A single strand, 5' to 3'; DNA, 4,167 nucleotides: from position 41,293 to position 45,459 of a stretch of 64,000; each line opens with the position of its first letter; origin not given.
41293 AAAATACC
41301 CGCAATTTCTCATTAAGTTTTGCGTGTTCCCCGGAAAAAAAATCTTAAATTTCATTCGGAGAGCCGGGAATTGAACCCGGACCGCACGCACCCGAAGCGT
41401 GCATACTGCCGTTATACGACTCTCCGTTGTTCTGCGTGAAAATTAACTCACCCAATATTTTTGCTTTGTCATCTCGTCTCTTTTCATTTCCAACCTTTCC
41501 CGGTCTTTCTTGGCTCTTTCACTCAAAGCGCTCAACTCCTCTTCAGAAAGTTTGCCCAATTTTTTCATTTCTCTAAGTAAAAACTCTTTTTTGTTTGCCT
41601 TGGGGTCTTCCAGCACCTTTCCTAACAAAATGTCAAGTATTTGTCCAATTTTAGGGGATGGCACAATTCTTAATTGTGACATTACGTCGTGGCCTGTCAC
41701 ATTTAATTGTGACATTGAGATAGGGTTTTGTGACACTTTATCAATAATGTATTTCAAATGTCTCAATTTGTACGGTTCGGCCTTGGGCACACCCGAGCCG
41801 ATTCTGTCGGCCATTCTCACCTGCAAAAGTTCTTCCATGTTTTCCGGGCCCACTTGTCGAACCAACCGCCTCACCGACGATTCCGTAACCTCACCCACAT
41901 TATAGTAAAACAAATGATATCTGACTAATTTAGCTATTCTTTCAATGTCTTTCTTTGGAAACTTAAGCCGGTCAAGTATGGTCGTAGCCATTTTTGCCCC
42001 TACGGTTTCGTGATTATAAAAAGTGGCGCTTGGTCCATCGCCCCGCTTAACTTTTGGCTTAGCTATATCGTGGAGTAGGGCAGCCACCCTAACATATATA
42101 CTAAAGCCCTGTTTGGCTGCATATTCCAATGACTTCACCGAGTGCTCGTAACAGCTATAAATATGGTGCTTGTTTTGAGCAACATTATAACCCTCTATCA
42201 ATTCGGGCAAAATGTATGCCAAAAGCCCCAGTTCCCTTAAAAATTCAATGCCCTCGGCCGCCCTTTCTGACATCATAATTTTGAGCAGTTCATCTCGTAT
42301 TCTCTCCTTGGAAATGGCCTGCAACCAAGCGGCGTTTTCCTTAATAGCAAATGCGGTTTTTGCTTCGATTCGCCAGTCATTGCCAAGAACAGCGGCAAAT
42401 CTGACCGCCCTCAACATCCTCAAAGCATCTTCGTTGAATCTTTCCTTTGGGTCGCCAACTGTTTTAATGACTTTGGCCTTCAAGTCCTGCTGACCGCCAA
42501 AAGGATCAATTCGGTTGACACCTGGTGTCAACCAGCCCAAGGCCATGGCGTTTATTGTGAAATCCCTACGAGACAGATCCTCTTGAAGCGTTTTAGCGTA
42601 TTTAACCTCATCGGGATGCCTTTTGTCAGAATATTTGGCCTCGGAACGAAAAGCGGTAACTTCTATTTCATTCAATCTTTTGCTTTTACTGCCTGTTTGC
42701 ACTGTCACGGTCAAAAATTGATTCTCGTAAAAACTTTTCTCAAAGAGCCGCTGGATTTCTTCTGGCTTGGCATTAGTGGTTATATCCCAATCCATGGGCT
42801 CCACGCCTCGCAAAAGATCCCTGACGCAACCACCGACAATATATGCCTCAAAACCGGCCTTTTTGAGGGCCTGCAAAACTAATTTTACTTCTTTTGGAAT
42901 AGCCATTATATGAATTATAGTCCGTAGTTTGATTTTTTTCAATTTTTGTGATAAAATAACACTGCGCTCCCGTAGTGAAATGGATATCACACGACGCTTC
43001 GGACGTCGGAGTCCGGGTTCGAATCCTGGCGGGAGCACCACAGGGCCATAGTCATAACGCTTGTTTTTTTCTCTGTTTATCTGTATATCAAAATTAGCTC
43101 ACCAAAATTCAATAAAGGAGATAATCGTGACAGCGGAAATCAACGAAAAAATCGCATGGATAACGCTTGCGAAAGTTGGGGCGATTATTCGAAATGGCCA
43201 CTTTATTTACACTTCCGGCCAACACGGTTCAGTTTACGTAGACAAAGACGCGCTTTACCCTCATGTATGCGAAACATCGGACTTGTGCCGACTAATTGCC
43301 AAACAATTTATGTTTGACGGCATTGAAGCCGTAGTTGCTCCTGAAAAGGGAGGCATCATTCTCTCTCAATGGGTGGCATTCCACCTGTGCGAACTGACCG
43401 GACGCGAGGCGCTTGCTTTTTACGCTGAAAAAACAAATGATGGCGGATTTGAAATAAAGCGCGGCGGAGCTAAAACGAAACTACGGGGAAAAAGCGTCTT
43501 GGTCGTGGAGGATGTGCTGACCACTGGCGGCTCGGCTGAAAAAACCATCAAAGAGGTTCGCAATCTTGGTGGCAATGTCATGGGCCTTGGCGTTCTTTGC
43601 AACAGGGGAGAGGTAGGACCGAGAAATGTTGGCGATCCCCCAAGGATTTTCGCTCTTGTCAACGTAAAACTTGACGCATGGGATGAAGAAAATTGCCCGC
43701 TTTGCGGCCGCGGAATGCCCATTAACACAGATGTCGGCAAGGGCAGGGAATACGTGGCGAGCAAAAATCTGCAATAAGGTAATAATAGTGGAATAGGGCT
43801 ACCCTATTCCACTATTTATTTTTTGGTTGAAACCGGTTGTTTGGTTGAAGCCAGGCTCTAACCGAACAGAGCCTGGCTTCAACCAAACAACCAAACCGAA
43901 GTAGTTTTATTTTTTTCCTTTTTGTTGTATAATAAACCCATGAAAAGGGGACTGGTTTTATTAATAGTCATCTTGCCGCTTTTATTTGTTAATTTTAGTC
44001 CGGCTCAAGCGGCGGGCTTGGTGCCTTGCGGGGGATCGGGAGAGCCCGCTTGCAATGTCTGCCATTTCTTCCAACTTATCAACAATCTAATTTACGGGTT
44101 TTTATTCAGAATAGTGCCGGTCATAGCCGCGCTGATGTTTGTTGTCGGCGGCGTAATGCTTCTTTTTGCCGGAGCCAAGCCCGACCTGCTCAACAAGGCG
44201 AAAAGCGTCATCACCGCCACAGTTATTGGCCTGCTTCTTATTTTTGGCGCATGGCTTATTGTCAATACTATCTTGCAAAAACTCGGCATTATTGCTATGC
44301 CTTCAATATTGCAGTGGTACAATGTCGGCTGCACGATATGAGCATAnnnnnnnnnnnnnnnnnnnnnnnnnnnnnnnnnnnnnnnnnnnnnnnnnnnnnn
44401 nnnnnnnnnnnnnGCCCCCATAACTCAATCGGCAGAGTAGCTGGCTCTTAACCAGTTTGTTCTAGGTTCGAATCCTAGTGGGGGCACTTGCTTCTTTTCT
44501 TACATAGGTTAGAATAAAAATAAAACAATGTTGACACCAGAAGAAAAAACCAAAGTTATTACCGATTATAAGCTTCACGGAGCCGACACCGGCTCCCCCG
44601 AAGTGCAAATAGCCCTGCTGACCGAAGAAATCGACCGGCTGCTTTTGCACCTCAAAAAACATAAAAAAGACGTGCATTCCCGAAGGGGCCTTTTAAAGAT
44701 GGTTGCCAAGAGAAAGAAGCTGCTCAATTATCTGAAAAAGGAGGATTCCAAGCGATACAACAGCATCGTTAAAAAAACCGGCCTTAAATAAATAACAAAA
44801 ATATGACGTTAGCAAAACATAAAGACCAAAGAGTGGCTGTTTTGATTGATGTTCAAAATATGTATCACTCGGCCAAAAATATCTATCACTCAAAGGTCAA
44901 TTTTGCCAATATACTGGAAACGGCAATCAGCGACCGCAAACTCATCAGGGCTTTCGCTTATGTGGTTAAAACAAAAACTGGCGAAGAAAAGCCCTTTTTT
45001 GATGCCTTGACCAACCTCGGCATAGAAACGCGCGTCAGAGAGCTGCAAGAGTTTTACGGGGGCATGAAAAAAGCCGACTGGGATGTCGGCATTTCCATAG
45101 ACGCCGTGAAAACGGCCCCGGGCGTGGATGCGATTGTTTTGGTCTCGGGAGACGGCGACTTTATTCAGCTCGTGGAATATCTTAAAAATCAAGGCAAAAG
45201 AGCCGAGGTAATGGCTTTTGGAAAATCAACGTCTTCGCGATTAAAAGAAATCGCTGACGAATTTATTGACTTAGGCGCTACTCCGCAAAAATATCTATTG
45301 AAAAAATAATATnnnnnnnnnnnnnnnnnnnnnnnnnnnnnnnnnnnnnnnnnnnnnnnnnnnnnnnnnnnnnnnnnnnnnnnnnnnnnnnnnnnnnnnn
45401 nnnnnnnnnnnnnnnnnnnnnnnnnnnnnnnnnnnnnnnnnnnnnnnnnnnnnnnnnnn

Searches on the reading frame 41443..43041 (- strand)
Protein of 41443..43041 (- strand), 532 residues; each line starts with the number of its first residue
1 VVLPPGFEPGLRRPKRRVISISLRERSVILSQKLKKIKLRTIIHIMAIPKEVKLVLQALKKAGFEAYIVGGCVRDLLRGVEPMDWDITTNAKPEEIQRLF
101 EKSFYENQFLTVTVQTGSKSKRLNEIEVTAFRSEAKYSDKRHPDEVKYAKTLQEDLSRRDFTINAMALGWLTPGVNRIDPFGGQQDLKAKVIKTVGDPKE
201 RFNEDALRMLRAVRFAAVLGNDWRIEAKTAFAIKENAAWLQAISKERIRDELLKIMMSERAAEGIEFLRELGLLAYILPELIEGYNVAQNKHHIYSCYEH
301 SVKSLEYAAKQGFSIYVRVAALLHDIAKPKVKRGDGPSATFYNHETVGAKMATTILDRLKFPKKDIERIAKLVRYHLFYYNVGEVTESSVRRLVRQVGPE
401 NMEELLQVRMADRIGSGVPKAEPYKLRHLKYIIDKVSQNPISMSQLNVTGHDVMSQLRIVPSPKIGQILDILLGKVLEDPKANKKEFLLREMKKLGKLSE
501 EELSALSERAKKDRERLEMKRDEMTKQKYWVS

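Call 57: search_protein_families(library=pfam, proteins=[window:41443-43041:-], max_evalue=0.001)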
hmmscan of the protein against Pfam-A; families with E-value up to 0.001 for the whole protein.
window:41443-43041:- (532 aa): 4 families
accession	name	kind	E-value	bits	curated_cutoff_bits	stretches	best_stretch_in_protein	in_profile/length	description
PF01743.26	PolyA_pol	-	4.7e-35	121.1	23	1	66-192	1-125/126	Poly A polymerase head domain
PF12627.12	PolyA_pol_RNAbd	-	9.3e-19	67.4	22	1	224-281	3-60/64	Probable RNA and SrmB- binding site of polymerase A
PF01966.28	HD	-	2.2e-12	47.7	22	1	298-401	2-100/116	HD domain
PF13735.12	tRNA_NucTran2_2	-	4e-09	37.1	27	1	350-490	22-147/149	tRNA nucleotidyltransferase domain 2 putative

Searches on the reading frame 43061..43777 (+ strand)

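Call 57: search_protein_families(library=pfam, proteins=[window:43061-43777:+], max_evalue=0.001)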
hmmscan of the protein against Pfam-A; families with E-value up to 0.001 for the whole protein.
window:43061-43777:+ (238 aa): 1 family
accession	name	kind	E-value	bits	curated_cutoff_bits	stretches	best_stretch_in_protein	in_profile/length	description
PF00156.33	Pribosyltran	-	9.9e-11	41.6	26.3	1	87-186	29-130/158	Phosphoribosyl transferase domain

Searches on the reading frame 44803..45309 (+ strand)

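Call 58: search_protein_families(library=pfam, proteins=[window:44803-45309:+], max_evalue=0.001)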
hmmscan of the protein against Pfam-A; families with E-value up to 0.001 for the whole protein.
window:44803-45309:+ (168 aa): 1 family
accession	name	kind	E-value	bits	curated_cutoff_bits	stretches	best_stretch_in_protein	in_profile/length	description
PF01936.24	NYN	-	4.8e-34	118.4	24.2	1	10-157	1-144/145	NYN domain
